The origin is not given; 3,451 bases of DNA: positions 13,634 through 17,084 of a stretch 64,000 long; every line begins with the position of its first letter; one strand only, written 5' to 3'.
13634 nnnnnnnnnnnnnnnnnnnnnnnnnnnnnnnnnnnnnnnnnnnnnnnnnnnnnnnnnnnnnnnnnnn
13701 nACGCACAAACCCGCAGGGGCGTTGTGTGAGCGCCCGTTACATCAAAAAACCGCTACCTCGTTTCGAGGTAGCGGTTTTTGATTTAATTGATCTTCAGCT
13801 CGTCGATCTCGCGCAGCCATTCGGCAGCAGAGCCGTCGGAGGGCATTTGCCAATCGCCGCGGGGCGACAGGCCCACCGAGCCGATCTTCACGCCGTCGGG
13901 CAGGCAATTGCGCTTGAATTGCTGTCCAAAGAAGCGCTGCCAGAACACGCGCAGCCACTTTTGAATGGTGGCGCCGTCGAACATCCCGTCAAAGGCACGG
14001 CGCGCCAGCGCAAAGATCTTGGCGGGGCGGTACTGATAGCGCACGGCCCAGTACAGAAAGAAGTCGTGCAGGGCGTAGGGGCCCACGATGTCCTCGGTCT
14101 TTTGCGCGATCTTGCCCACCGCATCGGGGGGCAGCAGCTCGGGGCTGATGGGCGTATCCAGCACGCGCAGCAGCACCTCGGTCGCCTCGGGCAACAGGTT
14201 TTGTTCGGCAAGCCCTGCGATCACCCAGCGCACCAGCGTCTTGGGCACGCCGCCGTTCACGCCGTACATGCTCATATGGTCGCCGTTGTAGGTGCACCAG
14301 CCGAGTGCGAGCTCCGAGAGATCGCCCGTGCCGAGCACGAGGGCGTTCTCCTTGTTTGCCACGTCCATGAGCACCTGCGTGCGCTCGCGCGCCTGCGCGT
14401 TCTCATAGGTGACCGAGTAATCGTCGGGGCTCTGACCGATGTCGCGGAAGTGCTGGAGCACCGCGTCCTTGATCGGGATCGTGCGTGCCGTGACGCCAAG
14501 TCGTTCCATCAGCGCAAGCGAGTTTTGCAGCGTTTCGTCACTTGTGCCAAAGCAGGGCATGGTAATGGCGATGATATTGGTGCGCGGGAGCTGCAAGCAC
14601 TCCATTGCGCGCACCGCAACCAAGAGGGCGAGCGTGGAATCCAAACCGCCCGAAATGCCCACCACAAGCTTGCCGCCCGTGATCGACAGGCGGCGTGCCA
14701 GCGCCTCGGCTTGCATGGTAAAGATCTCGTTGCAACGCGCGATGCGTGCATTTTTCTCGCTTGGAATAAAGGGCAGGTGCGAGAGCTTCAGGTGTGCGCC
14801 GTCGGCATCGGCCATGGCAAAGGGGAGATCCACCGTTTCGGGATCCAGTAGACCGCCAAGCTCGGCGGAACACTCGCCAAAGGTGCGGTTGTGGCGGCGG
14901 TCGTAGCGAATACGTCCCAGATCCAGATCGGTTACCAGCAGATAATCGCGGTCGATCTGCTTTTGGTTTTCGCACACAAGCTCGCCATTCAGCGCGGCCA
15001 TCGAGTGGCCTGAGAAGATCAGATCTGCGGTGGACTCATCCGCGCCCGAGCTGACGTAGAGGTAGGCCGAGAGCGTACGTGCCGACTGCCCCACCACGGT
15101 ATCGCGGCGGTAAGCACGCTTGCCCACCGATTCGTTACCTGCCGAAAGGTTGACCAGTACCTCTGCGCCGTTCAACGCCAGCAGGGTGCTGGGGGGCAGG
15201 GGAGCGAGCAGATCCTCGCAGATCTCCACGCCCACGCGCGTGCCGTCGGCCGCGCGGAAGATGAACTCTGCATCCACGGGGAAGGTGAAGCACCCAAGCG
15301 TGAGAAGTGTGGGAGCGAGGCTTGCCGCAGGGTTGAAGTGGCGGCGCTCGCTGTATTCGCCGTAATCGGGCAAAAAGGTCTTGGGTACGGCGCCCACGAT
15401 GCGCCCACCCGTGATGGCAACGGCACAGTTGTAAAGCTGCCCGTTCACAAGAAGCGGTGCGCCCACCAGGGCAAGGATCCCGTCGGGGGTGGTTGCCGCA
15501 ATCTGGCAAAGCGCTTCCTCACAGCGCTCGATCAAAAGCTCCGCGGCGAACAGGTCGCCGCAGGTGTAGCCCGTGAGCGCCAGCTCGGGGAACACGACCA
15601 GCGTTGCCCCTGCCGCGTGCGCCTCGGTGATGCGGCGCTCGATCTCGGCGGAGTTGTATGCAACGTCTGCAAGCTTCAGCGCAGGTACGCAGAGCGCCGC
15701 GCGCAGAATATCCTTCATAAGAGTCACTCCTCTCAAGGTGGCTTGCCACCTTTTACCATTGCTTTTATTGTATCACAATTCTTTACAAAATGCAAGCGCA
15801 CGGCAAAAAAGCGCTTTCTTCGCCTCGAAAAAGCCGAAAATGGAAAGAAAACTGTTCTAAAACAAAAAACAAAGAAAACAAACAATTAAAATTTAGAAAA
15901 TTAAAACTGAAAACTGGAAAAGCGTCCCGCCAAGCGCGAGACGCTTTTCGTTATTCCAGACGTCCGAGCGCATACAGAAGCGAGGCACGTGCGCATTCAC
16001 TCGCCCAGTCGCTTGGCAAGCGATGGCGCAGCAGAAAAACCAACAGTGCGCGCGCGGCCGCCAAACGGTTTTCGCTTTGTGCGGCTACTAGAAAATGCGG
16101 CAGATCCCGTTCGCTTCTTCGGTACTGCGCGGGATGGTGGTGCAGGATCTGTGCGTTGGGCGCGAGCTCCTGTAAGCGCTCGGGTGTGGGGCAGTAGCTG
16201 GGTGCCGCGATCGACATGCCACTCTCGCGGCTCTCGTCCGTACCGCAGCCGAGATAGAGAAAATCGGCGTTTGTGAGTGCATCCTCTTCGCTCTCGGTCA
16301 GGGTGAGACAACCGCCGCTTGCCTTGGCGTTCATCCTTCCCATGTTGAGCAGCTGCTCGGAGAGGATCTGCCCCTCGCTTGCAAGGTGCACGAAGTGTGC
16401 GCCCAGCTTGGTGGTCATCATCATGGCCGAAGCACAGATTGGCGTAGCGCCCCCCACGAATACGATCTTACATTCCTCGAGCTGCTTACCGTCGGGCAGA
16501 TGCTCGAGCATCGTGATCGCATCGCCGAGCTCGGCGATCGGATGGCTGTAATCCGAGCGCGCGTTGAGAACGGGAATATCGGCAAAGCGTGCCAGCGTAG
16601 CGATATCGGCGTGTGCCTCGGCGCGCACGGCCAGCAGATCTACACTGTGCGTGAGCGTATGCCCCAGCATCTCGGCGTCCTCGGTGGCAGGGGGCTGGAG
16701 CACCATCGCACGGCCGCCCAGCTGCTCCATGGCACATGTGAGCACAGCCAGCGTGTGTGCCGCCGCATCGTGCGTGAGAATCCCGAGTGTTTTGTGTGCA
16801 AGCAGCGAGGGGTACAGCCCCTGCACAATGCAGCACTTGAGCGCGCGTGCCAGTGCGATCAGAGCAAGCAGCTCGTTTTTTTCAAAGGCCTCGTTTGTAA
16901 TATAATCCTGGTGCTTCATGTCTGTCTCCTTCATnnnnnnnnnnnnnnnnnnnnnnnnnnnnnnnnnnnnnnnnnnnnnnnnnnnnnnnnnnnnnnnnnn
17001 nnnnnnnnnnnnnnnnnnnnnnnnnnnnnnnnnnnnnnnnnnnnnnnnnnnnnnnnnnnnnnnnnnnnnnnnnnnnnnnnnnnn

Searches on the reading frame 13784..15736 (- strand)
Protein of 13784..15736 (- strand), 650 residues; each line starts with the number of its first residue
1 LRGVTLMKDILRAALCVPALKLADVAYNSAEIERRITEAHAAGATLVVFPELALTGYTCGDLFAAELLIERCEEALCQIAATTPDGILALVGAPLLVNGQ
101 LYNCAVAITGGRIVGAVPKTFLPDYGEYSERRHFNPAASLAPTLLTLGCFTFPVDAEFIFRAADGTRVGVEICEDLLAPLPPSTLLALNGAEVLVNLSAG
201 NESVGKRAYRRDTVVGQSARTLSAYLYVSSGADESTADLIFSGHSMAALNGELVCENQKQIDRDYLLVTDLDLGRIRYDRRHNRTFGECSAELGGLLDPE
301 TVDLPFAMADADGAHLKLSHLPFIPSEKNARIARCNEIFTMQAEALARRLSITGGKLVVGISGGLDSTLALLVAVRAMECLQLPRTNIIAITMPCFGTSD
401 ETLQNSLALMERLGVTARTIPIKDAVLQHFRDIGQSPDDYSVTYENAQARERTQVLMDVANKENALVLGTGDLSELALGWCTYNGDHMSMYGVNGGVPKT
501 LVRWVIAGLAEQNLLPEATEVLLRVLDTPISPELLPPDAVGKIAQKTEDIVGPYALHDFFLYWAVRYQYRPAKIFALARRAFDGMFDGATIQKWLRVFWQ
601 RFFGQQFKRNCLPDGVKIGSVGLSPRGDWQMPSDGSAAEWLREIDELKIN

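Call 57: search_protein_families(library=pfam, proteins=[window:13784-15736:-], max_evalue=0.001)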
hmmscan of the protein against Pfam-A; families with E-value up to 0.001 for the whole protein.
window:13784-15736:- (650 aa): 2 families
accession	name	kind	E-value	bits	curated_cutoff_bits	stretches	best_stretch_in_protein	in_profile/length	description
PF02540.23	NAD_synthase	-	2.9e-28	99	21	1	356-504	20-161/242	NAD synthase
PF00795.27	CN_hydrolase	-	4.3e-19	69.3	23.2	1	12-278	1-253/256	Carbon-nitrogen hydrolase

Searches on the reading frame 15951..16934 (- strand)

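Call 28: search_protein_families(library=pfam, proteins=[window:15951-16934:-], max_evalue=0.0001)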
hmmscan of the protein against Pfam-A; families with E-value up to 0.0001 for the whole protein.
window:15951-16934:- (327 aa): 2 families
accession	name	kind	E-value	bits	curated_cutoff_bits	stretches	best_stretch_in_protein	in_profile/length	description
PF02729.26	OTCace_N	-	6.6e-16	59.2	29.9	1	10-144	2-148/148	Aspartate/ornithine carbamoyltransferase, carbamoyl-P binding domain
PF00185.30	OTCace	-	1.9e-15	57.7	29.4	1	154-301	2-157/157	Aspartate/ornithine carbamoyltransferase, Asp/Orn binding domain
